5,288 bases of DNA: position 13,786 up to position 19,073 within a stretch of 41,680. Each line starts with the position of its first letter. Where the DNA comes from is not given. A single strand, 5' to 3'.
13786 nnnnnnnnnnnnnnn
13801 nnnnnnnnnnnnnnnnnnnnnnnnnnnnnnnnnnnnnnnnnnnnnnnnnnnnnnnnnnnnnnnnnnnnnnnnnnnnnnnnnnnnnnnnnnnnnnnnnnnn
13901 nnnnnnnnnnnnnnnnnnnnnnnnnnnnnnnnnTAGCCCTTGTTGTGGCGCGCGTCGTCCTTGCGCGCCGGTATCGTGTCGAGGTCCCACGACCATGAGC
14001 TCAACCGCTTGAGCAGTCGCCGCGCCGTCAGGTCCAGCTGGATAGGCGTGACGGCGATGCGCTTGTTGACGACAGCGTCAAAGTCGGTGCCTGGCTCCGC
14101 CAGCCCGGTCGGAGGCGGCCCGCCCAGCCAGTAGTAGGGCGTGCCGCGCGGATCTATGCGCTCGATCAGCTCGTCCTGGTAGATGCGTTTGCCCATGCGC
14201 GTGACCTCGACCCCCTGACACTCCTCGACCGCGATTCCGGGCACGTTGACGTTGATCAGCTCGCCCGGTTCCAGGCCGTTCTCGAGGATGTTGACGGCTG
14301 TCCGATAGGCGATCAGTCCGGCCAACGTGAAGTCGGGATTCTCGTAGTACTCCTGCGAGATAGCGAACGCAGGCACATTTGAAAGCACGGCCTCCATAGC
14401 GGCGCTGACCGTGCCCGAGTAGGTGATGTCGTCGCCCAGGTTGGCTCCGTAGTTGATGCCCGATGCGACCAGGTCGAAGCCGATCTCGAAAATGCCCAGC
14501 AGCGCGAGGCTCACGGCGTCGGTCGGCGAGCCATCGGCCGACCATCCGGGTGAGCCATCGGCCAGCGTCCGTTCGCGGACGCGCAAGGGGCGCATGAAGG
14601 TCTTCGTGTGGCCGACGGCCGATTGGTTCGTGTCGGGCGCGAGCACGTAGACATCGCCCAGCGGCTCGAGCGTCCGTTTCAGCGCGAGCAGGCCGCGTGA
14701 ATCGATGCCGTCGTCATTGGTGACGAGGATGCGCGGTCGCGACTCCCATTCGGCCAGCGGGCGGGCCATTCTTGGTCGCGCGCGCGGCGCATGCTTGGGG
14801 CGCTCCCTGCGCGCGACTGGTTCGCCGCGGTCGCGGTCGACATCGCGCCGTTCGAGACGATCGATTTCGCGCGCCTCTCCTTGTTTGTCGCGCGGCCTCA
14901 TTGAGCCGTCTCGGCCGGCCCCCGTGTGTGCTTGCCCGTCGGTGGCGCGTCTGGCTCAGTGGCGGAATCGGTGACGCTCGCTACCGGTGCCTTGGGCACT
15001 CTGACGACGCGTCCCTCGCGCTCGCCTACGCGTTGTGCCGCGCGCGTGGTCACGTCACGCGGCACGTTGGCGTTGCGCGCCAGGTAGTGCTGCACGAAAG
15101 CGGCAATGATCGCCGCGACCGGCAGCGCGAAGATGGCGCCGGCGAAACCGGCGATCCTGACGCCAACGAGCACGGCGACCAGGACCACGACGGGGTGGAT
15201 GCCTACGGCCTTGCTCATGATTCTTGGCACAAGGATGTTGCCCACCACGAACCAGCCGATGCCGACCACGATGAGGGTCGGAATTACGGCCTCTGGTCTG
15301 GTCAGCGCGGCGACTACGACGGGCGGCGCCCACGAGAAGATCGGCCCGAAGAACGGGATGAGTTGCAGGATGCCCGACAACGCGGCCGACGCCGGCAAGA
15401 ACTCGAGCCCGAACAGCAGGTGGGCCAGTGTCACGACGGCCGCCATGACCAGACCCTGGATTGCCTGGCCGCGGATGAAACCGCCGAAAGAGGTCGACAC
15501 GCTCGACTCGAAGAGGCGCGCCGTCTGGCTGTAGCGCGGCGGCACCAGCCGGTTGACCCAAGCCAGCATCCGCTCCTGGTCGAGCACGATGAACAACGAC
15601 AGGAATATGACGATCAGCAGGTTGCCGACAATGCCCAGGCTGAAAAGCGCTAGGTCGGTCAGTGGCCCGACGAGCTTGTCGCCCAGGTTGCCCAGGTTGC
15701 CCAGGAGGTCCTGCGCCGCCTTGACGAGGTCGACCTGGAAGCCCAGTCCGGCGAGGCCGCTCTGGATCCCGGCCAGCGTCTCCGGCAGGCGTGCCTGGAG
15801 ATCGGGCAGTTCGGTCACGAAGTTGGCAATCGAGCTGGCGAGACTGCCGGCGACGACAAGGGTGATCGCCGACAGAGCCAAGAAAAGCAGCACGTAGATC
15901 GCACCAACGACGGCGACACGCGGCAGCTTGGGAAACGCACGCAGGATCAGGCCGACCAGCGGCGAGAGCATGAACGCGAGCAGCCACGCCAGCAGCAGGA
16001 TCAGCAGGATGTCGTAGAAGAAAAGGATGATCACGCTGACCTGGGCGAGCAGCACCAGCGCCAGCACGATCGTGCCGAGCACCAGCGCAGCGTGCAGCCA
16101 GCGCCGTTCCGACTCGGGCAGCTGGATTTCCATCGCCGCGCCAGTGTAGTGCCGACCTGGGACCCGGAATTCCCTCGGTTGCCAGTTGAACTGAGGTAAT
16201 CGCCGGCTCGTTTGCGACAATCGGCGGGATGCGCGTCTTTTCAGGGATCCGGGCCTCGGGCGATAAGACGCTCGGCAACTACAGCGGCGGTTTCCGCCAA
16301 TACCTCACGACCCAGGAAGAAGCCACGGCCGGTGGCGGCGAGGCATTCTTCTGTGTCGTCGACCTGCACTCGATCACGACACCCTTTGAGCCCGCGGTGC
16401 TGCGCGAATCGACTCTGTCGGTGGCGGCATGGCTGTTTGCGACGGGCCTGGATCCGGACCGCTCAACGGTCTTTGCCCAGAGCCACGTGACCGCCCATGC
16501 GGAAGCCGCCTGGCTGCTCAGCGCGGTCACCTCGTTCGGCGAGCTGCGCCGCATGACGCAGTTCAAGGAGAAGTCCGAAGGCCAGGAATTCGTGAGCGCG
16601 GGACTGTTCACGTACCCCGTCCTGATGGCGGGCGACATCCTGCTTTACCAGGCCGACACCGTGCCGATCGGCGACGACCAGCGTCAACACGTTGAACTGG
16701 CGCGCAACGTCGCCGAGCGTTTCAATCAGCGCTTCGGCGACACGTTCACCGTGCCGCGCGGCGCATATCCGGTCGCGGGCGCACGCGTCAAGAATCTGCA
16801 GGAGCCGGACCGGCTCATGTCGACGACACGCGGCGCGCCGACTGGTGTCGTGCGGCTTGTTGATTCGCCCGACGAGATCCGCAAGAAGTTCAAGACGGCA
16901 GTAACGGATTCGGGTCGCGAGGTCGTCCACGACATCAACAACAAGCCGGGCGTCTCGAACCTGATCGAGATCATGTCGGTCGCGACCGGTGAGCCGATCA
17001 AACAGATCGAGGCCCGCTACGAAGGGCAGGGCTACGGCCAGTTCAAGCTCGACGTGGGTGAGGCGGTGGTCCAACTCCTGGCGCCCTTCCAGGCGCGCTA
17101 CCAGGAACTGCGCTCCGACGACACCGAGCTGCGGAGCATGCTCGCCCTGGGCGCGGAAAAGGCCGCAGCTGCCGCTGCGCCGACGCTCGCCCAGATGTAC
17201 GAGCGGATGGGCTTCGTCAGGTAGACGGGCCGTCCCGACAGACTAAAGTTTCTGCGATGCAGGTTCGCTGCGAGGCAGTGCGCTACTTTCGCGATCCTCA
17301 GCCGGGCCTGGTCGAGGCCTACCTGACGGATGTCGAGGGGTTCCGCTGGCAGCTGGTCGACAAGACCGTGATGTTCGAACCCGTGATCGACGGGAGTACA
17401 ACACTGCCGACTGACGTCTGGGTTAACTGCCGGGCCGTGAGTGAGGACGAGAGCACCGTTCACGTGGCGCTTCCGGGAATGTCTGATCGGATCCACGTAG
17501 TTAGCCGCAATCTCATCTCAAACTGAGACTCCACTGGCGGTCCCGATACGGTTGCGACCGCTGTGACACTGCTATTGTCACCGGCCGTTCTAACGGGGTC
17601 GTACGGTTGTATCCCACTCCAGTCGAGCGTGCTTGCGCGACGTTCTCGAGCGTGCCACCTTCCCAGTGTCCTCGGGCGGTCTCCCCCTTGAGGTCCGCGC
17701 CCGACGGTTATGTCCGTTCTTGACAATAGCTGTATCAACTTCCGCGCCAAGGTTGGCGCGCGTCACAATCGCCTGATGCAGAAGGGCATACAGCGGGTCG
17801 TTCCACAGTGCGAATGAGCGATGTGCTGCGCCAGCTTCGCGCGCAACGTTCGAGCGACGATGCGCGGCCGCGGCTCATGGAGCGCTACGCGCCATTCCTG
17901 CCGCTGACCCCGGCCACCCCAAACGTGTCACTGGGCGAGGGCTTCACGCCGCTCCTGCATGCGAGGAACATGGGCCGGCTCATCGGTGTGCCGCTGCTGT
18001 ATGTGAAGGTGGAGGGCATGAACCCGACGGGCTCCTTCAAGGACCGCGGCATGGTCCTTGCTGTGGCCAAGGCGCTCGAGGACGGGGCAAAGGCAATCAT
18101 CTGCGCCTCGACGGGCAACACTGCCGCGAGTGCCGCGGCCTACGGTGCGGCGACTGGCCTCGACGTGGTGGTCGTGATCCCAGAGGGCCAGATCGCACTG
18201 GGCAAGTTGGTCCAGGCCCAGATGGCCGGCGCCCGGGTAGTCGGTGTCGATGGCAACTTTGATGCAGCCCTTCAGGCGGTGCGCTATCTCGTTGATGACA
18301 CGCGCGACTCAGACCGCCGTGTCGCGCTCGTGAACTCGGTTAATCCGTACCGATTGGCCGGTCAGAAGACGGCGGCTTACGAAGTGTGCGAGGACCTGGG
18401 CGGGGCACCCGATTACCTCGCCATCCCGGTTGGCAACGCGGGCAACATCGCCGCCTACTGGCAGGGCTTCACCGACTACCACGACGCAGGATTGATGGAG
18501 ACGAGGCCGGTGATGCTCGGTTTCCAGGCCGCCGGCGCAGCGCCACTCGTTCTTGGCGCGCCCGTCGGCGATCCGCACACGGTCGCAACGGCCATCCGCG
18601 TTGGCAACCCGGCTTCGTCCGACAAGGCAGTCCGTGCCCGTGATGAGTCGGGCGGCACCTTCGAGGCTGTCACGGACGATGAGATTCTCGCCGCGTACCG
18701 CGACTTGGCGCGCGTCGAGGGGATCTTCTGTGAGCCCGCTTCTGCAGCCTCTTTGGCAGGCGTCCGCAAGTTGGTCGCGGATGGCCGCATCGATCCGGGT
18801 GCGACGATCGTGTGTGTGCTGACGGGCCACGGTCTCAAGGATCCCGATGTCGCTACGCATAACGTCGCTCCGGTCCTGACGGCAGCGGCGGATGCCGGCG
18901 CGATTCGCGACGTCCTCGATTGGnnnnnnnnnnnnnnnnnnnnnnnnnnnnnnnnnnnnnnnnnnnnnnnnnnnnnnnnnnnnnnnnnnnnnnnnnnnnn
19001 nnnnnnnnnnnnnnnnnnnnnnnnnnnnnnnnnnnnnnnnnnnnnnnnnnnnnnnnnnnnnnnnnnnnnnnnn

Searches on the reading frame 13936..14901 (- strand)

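Call 55: search_protein_families(library=pfam, proteins=[window:13936-14901:-], max_evalue=0.0001)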
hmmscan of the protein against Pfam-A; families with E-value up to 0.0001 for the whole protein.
window:13936-14901:- (322 aa): 1 family
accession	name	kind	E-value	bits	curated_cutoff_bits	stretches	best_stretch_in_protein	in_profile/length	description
PF01975.23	SurE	-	4.9e-56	189.9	22.1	1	58-242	1-188/189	Survival protein SurE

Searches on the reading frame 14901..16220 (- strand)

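Call 55: search_protein_families(library=pfam, proteins=[window:14901-16220:-], max_evalue=0.0001)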
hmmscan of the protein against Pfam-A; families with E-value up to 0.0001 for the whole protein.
window:14901-16220:- (440 aa): 1 family
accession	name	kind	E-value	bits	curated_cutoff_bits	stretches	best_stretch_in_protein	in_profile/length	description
PF01594.21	AI-2E_transport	-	3.5e-49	168.2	34.3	1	54-379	4-326/327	AI-2E family transporter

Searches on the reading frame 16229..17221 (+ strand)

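Call 55: search_protein_families(library=pfam, proteins=[window:16229-17221:+], max_evalue=0.0001)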
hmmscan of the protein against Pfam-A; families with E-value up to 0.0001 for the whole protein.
window:16229-17221:+ (331 aa): 1 family
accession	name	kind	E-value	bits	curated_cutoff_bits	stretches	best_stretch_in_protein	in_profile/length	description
PF00579.31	tRNA-synt_1b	-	9.1e-58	196.3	21.1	1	1-284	6-291/292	tRNA synthetases class I (W and Y)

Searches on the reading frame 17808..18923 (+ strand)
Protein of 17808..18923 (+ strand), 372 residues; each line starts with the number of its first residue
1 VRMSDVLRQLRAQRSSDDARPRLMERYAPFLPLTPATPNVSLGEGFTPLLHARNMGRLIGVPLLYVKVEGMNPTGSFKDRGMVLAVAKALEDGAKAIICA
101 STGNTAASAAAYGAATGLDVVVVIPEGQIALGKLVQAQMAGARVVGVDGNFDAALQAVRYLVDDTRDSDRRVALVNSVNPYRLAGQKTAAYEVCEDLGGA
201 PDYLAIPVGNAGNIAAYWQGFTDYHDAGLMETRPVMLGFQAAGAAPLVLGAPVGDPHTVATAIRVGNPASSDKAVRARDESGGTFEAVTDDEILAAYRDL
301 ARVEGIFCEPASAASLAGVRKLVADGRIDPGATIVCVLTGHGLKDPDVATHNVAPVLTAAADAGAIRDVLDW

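Call 55: search_protein_families(library=pfam, proteins=[window:17808-18923:+], max_evalue=0.0001)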
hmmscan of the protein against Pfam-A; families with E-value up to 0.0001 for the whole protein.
window:17808-18923:+ (372 aa): 1 family
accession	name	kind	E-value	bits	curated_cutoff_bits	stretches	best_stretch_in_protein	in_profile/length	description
PF00291.31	PALP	-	8.9e-75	252.2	35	1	40-340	1-295/295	Pyridoxal-phosphate dependent enzyme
